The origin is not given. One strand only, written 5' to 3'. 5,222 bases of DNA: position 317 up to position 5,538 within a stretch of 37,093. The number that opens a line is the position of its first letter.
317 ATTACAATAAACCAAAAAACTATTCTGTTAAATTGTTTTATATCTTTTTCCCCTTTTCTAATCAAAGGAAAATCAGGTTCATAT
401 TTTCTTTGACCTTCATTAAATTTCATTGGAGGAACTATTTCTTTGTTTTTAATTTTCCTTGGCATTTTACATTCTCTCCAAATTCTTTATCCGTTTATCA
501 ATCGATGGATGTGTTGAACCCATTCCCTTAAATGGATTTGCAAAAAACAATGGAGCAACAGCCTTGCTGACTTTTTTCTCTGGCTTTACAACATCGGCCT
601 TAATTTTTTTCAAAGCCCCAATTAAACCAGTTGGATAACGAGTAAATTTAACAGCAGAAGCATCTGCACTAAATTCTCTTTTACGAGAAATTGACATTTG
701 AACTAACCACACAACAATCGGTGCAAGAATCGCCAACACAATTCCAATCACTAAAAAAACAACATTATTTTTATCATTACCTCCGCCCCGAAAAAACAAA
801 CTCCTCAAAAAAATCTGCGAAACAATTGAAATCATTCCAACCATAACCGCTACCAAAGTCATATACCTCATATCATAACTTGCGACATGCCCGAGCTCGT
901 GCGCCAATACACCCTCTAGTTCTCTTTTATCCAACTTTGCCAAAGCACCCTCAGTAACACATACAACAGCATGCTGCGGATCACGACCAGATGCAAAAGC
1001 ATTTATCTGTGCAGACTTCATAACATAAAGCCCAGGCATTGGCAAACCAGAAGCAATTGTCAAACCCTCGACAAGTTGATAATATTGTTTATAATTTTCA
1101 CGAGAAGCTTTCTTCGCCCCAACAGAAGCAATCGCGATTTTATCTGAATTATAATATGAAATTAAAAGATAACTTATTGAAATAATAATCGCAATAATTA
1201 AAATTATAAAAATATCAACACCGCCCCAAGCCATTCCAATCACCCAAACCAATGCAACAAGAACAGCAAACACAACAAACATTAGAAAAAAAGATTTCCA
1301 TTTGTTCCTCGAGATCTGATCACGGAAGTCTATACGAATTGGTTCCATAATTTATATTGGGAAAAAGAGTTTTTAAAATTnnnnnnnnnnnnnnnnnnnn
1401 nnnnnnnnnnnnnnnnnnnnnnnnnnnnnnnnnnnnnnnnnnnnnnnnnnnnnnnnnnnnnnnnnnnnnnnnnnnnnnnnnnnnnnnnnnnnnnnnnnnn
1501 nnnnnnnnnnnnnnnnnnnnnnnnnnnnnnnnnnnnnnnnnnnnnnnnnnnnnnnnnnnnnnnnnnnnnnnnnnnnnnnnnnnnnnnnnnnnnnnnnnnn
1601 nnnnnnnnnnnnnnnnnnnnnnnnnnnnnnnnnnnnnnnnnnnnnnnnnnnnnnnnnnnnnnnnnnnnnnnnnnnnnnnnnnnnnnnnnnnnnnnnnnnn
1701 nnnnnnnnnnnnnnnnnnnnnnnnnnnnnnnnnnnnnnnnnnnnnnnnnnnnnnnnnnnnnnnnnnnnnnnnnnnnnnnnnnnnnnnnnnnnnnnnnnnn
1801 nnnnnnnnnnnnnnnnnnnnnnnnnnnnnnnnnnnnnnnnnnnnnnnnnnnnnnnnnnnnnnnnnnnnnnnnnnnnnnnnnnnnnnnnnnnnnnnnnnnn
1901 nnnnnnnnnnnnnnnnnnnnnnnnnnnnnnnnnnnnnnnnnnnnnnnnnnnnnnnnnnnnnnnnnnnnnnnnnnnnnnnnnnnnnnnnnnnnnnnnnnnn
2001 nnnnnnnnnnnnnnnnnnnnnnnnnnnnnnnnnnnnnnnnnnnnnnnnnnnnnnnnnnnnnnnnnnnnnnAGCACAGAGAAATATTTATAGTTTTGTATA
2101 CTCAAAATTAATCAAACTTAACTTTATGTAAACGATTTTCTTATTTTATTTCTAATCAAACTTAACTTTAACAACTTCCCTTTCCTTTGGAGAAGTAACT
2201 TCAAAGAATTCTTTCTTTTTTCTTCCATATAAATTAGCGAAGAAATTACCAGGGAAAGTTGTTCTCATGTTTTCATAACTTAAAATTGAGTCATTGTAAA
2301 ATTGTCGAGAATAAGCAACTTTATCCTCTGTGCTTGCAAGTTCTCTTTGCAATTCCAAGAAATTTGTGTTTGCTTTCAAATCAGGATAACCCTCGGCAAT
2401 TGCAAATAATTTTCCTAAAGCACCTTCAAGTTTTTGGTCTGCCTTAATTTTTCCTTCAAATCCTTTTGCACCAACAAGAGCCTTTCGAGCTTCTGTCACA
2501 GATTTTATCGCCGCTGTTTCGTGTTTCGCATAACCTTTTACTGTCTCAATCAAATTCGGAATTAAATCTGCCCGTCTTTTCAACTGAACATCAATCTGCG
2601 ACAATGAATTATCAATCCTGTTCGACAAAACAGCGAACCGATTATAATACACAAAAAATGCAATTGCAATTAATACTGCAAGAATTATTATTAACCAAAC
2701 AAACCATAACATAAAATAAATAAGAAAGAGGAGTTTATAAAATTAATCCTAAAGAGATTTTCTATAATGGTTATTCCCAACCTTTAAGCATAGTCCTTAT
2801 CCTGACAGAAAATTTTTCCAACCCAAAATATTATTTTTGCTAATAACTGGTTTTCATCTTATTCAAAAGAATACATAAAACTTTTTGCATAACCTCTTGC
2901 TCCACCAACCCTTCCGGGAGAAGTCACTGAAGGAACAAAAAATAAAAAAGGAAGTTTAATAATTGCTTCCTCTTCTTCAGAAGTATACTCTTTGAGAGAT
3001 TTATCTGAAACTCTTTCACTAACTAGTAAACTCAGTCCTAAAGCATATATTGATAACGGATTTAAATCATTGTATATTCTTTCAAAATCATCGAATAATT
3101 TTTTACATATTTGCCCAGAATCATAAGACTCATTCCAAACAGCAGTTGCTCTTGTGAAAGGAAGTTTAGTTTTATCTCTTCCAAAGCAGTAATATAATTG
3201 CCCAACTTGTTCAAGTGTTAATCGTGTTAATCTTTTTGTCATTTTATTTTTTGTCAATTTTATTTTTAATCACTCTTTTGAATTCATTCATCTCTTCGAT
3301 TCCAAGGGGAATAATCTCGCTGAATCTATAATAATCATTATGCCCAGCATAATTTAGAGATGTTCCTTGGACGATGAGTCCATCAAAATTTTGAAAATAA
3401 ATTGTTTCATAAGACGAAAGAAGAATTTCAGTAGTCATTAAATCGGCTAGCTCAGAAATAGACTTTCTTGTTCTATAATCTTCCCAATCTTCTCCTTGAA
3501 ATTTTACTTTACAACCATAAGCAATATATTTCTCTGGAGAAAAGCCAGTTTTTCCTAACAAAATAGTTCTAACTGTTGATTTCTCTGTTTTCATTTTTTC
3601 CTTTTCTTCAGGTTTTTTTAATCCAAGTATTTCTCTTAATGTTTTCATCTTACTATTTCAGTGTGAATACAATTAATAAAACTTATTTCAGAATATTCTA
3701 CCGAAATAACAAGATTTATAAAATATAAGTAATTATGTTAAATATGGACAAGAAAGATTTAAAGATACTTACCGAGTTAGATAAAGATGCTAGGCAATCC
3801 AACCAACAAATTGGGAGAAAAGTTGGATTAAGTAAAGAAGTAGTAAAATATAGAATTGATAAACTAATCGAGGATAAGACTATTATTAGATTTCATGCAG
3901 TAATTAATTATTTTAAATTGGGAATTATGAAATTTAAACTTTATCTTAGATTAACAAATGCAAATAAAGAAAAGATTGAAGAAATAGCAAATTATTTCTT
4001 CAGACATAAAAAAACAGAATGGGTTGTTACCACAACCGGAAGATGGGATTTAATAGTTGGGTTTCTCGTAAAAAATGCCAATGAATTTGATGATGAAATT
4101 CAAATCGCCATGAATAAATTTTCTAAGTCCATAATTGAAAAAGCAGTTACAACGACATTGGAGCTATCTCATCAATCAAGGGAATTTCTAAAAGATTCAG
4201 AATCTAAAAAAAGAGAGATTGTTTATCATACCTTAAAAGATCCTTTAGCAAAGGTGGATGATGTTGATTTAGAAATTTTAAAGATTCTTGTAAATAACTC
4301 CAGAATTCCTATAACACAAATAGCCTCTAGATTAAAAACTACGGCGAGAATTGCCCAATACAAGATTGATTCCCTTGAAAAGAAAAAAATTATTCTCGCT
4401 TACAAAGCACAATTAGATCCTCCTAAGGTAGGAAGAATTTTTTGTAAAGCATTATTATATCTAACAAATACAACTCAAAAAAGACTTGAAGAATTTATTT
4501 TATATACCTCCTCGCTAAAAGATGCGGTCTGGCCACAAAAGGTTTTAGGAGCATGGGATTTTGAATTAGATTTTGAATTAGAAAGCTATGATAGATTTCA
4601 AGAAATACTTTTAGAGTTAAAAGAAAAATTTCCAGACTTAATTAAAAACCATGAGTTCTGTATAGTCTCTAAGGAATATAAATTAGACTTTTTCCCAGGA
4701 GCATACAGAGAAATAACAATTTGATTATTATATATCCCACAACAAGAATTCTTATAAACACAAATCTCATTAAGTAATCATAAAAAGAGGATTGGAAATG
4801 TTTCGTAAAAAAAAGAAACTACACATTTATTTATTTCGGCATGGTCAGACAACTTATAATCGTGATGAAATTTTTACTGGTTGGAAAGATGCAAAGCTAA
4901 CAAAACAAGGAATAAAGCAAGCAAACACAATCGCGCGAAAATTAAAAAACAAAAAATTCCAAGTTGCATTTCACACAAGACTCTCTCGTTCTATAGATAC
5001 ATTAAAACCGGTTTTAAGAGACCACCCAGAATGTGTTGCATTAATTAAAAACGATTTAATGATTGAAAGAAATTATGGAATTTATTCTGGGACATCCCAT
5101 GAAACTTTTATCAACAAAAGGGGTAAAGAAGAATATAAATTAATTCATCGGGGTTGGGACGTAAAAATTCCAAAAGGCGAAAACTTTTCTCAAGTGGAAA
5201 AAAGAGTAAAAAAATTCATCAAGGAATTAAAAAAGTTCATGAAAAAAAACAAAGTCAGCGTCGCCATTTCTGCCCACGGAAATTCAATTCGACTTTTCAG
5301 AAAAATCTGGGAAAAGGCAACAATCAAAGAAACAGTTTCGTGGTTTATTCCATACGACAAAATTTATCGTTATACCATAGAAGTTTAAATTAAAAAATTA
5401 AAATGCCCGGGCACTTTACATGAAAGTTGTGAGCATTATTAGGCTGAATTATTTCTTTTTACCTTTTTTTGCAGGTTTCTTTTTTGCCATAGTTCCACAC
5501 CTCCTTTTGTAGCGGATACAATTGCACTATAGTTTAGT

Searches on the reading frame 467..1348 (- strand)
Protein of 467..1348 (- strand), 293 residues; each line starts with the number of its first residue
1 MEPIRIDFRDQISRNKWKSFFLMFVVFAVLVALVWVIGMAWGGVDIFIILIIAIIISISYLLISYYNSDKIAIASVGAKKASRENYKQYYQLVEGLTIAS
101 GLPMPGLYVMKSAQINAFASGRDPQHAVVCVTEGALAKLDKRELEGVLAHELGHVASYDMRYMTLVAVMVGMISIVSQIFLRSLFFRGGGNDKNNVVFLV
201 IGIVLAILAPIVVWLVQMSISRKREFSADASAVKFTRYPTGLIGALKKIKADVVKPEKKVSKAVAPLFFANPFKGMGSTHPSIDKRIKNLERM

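Call 91: search_protein_families(library=pfam, proteins=[window:467-1348:-], max_evalue=0.01)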
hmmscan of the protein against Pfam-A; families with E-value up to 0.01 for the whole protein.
window:467-1348:- (293 aa): 3 families
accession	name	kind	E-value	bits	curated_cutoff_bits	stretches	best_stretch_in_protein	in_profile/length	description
PF01435.24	Peptidase_M48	-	1.7e-31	109.9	20.3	1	91-292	9-184/186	Peptidase family M48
PF10317.15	7TM_GPCR_Srd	-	0.0019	17.9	22.8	0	46-104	179-237/292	Serpentine type 7TM GPCR chemoreceptor Srd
PF05569.17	Peptidase_M56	-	0.0022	17.7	31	0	127-169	176-218/296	BlaR1 peptidase M56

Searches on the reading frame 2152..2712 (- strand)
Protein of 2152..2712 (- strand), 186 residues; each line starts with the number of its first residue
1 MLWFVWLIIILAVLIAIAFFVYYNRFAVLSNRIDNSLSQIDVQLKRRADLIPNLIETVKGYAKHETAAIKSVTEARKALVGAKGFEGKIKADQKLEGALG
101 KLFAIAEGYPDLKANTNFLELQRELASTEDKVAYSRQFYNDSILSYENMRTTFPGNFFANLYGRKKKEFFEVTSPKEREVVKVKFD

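Call 58: search_protein_families(library=pfam, proteins=[window:2152-2712:-], max_evalue=0.01)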
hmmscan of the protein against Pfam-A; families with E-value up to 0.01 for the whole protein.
window:2152-2712:- (186 aa): 1 family
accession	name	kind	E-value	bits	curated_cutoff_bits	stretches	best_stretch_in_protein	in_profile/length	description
PF04011.17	LemA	-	5.3e-55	185.8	26.2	1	37-185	2-149/149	LemA family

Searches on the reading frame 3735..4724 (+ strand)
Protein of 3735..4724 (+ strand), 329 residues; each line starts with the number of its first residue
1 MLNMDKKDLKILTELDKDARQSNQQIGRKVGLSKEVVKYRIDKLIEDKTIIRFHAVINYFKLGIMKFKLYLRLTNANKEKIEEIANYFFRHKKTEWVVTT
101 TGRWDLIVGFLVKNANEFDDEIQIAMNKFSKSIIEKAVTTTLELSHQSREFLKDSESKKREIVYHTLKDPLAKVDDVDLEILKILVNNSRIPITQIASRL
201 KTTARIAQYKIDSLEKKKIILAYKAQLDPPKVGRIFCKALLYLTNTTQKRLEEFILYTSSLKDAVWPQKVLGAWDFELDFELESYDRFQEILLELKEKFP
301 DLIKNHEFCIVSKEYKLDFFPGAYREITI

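Call 91: search_protein_families(library=pfam, proteins=[window:3735-4724:+], max_evalue=0.01)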
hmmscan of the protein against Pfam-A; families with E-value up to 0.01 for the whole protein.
window:3735-4724:+ (329 aa): 6 families
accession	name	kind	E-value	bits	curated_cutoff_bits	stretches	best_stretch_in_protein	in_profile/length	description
PF13404.12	HTH_AsnC-type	-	9.6e-21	73.8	27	2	4-44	1-41/42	AsnC-type helix-turn-helix domain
PF13412.12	HTH_24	-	4.7e-18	64.9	21.9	2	4-48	1-45/48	Winged helix-turn-helix DNA-binding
PF01047.28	MarR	-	1.1e-06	28.9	24.6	0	179-220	6-47/59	MarR family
PF01037.27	AsnC_trans_reg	-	0.0019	18.5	25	0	80-120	10-50/73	Lrp/AsnC ligand binding domain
PF18923.6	DUF5673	-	0.0054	17.1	26.7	0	205-234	21-46/66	Domain of unknown function (DUF5673)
PF17323.7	ToxS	-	0.0073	16.6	25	0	89-144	64-118/147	Trans-membrane regulatory protein ToxS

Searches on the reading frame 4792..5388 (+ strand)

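Call 58: search_protein_families(library=pfam, proteins=[window:4792-5388:+], max_evalue=0.01)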
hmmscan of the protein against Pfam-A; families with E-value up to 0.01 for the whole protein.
window:4792-5388:+ (198 aa): 1 family
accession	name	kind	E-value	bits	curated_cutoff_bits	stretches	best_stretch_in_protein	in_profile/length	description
PF00300.27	His_Phos_1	-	8.4e-36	123.9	21.7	1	12-189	1-174/194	Histidine phosphatase superfamily (branch 1)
